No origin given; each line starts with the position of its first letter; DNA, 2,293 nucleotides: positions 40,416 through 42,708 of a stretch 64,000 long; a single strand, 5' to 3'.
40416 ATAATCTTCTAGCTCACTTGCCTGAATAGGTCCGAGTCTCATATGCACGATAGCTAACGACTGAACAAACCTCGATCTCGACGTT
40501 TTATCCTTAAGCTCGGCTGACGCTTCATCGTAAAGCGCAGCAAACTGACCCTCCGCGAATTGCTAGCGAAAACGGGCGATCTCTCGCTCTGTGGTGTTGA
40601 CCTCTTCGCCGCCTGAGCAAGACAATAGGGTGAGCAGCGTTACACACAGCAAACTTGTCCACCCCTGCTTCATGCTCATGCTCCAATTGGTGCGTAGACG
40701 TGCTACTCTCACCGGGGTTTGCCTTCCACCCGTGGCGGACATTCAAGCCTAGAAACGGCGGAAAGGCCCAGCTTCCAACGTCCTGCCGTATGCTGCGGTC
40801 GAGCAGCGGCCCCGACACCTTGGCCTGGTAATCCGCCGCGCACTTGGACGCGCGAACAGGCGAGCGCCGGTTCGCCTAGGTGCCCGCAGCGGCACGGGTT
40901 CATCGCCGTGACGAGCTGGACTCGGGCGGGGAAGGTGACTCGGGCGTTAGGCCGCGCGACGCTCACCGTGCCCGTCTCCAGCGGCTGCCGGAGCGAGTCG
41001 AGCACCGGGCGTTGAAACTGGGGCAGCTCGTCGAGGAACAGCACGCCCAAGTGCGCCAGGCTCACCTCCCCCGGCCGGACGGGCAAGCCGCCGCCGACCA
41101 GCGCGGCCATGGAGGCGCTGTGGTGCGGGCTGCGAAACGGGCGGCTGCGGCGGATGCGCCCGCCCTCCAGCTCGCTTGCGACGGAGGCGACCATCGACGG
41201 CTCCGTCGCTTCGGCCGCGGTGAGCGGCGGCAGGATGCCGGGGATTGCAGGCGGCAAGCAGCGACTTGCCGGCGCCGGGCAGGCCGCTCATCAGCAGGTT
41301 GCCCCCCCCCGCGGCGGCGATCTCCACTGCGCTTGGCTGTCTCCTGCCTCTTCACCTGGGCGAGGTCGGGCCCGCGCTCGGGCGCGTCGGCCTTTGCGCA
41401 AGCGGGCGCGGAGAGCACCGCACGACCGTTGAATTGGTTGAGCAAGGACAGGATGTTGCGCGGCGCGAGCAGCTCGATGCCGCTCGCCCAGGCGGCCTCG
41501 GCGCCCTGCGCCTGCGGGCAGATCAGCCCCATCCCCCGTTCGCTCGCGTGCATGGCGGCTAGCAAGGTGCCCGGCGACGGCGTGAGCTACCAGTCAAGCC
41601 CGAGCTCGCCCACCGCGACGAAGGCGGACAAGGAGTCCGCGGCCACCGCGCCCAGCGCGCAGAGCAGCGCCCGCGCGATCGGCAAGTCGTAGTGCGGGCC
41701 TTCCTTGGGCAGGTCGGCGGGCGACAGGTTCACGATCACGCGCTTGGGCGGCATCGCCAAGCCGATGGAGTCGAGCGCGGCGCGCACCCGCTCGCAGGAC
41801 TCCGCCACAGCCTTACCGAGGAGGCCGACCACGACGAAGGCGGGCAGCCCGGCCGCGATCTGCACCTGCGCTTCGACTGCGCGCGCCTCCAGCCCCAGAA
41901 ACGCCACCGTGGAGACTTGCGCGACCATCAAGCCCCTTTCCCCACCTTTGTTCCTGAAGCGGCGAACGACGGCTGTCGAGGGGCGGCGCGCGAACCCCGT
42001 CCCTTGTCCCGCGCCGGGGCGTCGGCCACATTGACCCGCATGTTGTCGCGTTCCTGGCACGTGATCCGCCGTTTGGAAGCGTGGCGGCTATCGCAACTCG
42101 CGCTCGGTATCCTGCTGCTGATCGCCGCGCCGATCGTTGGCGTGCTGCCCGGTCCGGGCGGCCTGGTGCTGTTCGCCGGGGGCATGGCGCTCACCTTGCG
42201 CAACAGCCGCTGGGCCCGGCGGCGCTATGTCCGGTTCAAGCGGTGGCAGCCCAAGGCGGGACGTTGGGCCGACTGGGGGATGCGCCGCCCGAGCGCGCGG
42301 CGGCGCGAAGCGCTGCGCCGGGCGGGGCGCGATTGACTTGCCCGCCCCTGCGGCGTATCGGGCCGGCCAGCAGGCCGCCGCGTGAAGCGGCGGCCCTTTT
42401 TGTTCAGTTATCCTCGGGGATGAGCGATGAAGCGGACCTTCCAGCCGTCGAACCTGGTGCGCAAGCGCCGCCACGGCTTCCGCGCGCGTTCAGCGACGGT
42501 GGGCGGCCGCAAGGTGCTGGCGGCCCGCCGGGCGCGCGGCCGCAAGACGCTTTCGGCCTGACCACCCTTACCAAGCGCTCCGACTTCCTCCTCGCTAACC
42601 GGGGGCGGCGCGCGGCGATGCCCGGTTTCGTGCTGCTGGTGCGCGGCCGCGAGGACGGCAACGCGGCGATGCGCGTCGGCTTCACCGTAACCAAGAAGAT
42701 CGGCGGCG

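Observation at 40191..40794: Low-GC 604-bp insertion at the SGPLLDR|IDL codons of comM, flanked by ACCGC/ATCGC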

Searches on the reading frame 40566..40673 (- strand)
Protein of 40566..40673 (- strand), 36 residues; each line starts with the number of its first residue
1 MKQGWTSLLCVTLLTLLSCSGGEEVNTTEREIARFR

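Call 59: find_encoding_contigs(protein=window:40566-40673:-, flank=3000, max_places=10)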
Protein seq(36 aa) (36 aa): 1 contig read that carries it; 1 place shown.
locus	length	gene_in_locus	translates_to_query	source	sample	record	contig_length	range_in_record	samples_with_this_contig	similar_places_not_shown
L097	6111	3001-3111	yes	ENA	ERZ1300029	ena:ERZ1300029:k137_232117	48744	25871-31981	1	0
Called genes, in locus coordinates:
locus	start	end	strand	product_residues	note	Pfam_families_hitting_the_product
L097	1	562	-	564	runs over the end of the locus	PF14849:YidC_periplas, PF02096:60KD_IMP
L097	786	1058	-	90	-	PF00825:Ribonuclease_P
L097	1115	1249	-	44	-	PF00468:Ribosomal_L34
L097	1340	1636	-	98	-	-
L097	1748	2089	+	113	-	PF13541:ChlI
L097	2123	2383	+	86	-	-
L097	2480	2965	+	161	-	PF01078:Mg_chelatase, PF00493:MCM (weak)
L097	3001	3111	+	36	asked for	-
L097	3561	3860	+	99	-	PF13335:Mg_chelatase_C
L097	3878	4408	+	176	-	PF05656:DUF805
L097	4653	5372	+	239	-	PF01656:CbiA, PF07015:VirC1, PF09140:MipZ (faint), PF10609:ParA (faint), PF13614:AAA_31 (weak)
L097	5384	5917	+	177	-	-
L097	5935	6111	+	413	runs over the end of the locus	PF05036:SPOR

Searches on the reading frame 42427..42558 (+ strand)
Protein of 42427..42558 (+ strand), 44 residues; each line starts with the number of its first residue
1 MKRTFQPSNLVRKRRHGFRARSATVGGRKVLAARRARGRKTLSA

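Call 16: find_encoding_contigs(protein=window:42427-42558:+, flank=6000, max_places=10)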
Protein seq(44 aa) (44 aa): 15 contigs read that carry it; 10 places shown.
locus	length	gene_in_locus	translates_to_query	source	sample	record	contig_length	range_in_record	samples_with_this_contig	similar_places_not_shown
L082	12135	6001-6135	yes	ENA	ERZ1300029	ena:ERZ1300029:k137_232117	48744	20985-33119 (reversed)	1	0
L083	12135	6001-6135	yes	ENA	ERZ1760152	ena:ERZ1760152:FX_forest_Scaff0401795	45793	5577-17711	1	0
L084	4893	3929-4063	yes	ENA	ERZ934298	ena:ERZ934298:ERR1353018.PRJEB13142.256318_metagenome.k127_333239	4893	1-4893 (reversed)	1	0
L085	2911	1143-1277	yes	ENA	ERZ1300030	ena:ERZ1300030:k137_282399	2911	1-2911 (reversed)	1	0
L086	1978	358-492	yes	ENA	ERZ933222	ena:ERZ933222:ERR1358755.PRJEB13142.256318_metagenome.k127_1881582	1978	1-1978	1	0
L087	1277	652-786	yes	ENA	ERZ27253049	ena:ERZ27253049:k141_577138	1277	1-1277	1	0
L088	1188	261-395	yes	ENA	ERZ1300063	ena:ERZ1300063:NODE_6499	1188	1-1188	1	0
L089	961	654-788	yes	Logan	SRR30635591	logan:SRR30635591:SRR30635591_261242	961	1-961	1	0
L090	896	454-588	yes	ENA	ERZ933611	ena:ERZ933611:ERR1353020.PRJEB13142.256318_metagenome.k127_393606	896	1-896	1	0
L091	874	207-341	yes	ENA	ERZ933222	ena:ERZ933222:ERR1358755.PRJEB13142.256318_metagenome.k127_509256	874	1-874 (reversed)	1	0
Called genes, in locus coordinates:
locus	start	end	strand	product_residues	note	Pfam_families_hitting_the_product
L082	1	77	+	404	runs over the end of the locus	PF07969:Amidohydro_3 (faint), PF12890:DHOase, PF01979:Amidohydro_1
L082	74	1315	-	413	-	PF05036:SPOR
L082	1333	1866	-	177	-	-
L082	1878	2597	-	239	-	PF01656:CbiA, PF07015:VirC1, PF09140:MipZ (faint), PF10609:ParA (faint), PF13614:AAA_31 (weak)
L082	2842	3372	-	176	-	PF05656:DUF805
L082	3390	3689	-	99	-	PF13335:Mg_chelatase_C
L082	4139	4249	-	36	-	-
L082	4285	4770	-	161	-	PF01078:Mg_chelatase, PF00493:MCM (weak)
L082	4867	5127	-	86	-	-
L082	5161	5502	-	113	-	PF13541:ChlI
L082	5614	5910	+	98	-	-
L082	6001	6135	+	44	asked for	PF00468:Ribosomal_L34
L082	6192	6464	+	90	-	PF00825:Ribonuclease_P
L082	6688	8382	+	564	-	PF14849:YidC_periplas, PF02096:60KD_IMP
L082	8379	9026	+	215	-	PF03193:RsgA_GTPase (faint), PF01926:MMR_HSR1, PF02421:FeoB_N, PF00009:GTP_EFTU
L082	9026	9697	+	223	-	PF13409:GST_N_2, PF13417:GST_N_3, PF13410:GST_C_2 (weak)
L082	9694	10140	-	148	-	PF05899:Cupin_3 (weak), PF07883:Cupin_2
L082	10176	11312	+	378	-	PF01546:Peptidase_M20, PF07687:M20_dimer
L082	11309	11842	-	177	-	PF01713:Smr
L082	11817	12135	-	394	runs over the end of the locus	PF03562:MltA, PF06725:3D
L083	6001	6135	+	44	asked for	PF00468:Ribosomal_L34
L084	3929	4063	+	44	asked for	PF00468:Ribosomal_L34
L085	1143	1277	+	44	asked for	PF00468:Ribosomal_L34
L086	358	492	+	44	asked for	PF00468:Ribosomal_L34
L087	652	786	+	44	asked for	PF00468:Ribosomal_L34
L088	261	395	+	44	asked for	PF00468:Ribosomal_L34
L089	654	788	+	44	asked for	PF00468:Ribosomal_L34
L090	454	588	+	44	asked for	PF00468:Ribosomal_L34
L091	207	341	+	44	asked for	PF00468:Ribosomal_L34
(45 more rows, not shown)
